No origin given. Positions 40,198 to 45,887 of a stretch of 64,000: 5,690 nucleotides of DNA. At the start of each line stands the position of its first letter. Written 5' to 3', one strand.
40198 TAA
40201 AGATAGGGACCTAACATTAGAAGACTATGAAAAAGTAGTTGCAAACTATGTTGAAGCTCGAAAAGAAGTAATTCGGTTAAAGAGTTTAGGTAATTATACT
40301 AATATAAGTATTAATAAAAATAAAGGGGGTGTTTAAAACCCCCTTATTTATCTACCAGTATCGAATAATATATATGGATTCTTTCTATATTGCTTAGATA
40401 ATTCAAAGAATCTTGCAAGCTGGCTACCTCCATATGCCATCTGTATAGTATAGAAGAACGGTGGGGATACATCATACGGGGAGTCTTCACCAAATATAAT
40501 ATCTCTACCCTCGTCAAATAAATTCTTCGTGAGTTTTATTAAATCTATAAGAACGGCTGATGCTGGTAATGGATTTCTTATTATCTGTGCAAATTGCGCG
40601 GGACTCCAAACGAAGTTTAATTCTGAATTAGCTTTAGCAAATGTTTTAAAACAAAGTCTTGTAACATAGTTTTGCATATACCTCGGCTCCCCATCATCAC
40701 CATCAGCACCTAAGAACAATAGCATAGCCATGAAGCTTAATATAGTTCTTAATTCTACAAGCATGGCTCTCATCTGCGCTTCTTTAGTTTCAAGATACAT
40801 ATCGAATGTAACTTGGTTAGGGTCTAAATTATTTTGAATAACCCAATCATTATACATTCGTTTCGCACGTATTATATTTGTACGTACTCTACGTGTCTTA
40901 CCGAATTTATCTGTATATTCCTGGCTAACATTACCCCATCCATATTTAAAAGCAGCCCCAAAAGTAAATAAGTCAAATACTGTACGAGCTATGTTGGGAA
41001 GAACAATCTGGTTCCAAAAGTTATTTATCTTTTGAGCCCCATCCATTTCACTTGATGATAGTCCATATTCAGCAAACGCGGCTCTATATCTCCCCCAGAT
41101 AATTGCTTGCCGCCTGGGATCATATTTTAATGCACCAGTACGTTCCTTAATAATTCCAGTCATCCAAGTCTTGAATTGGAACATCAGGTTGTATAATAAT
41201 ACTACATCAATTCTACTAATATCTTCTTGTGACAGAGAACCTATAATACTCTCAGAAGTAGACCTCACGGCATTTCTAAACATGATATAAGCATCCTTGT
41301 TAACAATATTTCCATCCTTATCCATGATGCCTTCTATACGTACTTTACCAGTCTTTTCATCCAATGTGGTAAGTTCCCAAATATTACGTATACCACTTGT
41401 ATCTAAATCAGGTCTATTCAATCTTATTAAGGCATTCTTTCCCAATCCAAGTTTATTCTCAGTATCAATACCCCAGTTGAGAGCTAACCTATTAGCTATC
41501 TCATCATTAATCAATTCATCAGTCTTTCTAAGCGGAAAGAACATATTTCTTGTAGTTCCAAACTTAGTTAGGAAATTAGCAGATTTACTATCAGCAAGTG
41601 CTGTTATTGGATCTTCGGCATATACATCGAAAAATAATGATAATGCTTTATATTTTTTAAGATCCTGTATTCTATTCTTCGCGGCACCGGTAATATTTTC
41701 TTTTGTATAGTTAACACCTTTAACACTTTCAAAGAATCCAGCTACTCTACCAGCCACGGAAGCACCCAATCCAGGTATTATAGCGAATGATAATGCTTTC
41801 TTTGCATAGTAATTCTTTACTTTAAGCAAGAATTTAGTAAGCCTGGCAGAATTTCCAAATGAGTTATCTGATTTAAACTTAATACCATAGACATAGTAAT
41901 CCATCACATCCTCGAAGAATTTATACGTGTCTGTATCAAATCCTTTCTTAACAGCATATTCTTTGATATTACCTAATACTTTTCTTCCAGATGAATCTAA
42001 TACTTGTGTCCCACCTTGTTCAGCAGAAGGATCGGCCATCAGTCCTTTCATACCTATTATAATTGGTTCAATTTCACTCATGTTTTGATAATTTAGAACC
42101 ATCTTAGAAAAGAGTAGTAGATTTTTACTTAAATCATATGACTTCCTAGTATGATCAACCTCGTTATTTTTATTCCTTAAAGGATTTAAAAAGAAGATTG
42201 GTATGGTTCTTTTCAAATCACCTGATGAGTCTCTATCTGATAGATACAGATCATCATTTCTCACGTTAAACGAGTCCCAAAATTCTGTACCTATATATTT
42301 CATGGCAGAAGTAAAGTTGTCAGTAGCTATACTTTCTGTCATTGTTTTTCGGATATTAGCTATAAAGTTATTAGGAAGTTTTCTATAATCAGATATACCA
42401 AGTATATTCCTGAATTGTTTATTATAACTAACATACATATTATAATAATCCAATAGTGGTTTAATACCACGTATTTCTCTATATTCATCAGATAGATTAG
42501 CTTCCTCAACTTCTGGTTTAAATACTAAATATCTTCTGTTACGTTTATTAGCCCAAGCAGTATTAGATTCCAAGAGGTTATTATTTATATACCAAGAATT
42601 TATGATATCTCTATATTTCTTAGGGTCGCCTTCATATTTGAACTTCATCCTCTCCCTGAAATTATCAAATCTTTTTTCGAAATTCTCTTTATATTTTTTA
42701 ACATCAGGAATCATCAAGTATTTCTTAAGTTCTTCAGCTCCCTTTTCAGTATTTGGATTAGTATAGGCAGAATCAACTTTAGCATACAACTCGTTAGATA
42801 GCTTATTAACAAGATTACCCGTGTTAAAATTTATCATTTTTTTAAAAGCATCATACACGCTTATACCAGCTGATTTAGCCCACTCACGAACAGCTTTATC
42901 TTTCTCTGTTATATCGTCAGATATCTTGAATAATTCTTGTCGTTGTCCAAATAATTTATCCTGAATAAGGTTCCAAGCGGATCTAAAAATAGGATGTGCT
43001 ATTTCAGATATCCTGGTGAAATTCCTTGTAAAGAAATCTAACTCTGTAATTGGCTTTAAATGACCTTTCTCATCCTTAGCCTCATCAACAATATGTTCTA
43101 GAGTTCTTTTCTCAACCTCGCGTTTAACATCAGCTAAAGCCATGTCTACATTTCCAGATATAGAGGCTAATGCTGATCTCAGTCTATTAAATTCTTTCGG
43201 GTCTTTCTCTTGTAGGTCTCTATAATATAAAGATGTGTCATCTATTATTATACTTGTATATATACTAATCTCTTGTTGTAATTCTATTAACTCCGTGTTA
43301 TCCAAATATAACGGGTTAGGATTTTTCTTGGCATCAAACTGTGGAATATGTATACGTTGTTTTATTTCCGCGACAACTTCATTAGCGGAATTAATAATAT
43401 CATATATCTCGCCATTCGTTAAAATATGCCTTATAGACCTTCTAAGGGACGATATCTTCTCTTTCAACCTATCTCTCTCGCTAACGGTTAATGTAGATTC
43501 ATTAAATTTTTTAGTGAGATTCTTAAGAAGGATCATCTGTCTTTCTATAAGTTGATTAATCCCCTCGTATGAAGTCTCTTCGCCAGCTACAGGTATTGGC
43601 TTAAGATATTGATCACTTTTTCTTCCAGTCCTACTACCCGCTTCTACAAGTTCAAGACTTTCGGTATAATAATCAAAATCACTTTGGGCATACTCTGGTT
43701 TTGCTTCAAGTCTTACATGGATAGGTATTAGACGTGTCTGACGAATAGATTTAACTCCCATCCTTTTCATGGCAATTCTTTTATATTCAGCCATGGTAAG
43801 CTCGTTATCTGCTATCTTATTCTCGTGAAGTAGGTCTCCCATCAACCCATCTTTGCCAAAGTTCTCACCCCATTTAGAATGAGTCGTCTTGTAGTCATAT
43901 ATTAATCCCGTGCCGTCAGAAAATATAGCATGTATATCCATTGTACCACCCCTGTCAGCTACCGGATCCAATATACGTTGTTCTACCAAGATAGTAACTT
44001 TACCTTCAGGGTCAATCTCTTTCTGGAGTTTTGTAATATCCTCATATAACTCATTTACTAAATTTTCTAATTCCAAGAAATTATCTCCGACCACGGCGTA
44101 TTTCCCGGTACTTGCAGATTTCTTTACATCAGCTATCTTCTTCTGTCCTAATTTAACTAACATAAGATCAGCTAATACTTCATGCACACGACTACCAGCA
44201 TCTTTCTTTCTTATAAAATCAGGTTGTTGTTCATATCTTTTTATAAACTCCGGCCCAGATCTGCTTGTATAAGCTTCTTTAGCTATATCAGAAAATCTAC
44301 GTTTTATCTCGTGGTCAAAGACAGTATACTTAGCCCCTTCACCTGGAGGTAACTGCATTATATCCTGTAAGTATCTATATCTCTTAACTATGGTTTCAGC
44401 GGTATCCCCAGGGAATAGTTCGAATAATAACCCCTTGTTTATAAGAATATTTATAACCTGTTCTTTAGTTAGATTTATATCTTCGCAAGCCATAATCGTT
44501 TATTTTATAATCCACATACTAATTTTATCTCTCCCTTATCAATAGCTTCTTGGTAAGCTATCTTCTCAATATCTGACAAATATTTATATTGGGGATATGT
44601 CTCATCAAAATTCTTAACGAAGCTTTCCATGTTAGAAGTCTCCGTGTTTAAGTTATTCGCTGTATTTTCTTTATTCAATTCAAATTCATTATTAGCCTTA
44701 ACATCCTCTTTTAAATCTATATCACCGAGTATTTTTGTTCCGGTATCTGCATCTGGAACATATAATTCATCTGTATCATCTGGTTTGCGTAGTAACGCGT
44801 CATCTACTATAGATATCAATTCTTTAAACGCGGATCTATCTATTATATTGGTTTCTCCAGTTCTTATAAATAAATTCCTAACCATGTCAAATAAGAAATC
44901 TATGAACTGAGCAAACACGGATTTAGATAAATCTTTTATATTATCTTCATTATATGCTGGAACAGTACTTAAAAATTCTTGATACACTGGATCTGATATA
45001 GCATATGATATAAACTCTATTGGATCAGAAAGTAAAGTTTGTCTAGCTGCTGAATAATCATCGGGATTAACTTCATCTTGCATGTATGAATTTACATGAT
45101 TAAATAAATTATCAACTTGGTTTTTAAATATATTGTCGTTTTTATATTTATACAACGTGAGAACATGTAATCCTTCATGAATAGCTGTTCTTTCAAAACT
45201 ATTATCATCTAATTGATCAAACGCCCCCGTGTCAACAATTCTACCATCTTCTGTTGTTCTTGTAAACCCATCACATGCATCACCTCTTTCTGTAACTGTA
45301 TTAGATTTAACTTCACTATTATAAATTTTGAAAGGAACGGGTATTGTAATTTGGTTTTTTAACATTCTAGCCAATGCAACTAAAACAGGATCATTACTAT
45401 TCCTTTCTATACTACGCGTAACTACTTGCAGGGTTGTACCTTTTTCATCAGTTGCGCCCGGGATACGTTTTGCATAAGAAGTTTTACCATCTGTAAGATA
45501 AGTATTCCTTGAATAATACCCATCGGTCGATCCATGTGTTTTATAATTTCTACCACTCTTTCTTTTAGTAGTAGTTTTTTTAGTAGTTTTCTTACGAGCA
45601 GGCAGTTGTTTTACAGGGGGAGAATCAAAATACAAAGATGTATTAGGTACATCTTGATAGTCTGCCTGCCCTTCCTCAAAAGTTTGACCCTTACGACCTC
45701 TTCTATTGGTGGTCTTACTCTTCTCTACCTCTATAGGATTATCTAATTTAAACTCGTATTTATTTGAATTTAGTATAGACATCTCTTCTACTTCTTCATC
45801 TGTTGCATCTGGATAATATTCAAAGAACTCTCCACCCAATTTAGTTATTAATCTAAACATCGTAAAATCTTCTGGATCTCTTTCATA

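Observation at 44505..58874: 4789-aa single-ORF polyvalent protein fusing a crAss-type virion RNA polymerase motif with peptidase and Rossmann modules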

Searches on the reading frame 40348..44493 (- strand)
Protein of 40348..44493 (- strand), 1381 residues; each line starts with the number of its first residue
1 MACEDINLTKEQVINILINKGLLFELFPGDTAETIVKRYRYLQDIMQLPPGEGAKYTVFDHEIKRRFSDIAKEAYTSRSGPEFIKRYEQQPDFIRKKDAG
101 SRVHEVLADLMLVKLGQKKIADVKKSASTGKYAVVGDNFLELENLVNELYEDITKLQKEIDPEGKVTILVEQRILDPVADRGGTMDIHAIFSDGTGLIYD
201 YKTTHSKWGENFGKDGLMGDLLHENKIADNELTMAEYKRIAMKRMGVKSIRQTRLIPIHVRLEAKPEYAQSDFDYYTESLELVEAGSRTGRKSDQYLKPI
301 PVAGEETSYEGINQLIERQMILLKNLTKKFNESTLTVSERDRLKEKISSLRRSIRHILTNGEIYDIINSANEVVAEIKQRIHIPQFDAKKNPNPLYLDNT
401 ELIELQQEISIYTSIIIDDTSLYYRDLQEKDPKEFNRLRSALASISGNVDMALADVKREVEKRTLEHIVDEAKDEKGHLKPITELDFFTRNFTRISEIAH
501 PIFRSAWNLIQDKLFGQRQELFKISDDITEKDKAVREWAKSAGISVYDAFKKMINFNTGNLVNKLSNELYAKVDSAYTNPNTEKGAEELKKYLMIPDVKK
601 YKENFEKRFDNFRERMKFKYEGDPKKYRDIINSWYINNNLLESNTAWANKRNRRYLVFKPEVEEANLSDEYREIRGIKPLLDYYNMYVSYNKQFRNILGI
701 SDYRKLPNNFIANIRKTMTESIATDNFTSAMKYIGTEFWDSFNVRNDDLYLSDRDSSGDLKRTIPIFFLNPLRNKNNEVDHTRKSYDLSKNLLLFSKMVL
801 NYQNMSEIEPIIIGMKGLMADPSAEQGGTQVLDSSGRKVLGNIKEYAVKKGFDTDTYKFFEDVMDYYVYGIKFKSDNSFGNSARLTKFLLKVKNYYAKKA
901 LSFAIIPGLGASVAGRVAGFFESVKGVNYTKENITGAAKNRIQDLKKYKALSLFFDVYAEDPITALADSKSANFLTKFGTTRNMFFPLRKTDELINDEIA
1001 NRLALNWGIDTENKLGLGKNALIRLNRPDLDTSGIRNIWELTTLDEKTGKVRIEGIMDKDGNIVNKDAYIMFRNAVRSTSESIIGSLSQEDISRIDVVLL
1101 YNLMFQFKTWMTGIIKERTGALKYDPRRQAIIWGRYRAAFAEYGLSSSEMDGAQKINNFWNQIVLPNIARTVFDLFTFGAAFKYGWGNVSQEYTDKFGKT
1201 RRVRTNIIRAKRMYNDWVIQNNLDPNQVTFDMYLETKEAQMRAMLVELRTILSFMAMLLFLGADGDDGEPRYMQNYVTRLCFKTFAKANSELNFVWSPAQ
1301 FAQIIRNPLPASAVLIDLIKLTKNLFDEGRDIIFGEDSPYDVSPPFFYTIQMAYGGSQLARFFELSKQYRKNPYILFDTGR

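Call 4: search_protein_families(library=pfam, proteins=[window:40348-44493:-], max_evalue=0.1)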
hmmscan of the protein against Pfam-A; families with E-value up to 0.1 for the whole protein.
window:40348-44493:- (1381 aa): 1 family
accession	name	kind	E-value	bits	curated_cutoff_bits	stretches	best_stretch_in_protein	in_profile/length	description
PF23359.1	Lsr2_DNA-bd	-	0.028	14.2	26.9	1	531-546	5-20/37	Lsr2 DNA-binding domain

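Call 5: search_protein_families(library=phrogs, proteins=[window:40348-44493:-], max_evalue=0.01)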
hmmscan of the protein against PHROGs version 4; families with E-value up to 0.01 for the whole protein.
window:40348-44493:- (1381 aa): 0 families

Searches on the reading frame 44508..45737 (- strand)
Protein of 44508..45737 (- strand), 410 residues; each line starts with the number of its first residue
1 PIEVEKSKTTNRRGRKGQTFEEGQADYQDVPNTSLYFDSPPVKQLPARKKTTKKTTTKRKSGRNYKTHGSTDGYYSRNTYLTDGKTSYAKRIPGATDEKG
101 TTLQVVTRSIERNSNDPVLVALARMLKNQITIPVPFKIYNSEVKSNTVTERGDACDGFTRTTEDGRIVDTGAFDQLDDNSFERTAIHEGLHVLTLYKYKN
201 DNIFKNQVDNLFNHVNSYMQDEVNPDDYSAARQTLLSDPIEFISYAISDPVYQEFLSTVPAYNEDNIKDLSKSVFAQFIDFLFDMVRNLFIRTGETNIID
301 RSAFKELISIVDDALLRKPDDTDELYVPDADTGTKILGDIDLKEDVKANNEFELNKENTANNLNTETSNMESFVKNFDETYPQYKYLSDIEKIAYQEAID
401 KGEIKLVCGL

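Call 33: search_protein_families(library=pfam, proteins=[window:44508-45737:-], max_evalue=5)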
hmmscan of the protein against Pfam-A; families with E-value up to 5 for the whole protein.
window:44508-45737:- (410 aa): 2 families
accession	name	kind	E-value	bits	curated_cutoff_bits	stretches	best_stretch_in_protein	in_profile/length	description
PF17315.7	FMP23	-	0.082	14.2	27.6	1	200-300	34-103/118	Found in mitochondrial proteome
PF22039.1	HUTI_composite_bact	-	0.26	11.4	25.5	1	163-176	6-19/26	Imidazolonepropionase-like composite domain, bacteria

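Call 34: search_protein_families(library=ncbifam, proteins=[window:44508-45737:-], max_evalue=5)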
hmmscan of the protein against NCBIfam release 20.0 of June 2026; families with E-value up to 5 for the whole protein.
window:44508-45737:- (410 aa): 0 families

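Call 102: search_protein_families(library=phrogs, proteins=[window:44508-45737:-], max_evalue=0.1)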
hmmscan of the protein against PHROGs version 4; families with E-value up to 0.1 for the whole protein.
window:44508-45737:- (410 aa): 0 families
